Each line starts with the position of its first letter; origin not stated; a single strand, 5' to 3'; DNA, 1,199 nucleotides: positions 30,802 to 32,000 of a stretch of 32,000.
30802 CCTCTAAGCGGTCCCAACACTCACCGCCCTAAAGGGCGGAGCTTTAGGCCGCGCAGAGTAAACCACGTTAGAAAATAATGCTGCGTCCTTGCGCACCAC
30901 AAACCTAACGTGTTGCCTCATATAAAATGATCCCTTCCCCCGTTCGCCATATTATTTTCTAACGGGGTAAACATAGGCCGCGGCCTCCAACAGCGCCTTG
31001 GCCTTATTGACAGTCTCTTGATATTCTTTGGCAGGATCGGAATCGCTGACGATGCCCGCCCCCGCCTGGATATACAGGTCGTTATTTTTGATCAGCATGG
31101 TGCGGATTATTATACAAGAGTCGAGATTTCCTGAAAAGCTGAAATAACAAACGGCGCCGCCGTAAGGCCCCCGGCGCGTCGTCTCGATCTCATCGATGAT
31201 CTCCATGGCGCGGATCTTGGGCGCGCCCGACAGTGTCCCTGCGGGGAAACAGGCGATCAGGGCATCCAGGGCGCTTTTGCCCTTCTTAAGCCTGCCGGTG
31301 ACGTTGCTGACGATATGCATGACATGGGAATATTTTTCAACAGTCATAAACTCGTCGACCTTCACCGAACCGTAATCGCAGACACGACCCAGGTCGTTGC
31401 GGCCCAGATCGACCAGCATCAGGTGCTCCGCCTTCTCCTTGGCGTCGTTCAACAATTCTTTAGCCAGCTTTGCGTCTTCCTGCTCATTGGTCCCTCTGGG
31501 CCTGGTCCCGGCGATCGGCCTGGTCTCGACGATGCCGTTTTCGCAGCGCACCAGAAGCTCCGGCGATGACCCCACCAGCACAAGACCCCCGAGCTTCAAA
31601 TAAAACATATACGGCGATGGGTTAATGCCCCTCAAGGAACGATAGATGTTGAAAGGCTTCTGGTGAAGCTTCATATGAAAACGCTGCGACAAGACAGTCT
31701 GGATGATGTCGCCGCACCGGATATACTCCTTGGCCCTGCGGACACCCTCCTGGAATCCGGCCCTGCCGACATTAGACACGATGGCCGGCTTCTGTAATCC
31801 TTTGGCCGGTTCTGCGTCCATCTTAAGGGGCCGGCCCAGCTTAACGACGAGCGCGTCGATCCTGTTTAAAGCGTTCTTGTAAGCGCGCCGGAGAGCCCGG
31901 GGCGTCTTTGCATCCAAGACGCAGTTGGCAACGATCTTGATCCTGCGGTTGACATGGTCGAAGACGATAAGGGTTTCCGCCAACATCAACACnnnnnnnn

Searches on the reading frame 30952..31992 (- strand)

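Call 13: search_protein_families(library=pfam, proteins=[window:30952-31992:-])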
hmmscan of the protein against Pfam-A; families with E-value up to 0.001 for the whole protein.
window:30952-31992:- (346 aa): 1 family
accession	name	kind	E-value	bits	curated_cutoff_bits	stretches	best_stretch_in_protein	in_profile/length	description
PF00425.24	Chorismate_bind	-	1.4e-95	320.1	27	1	78-330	3-257/257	chorismate binding enzyme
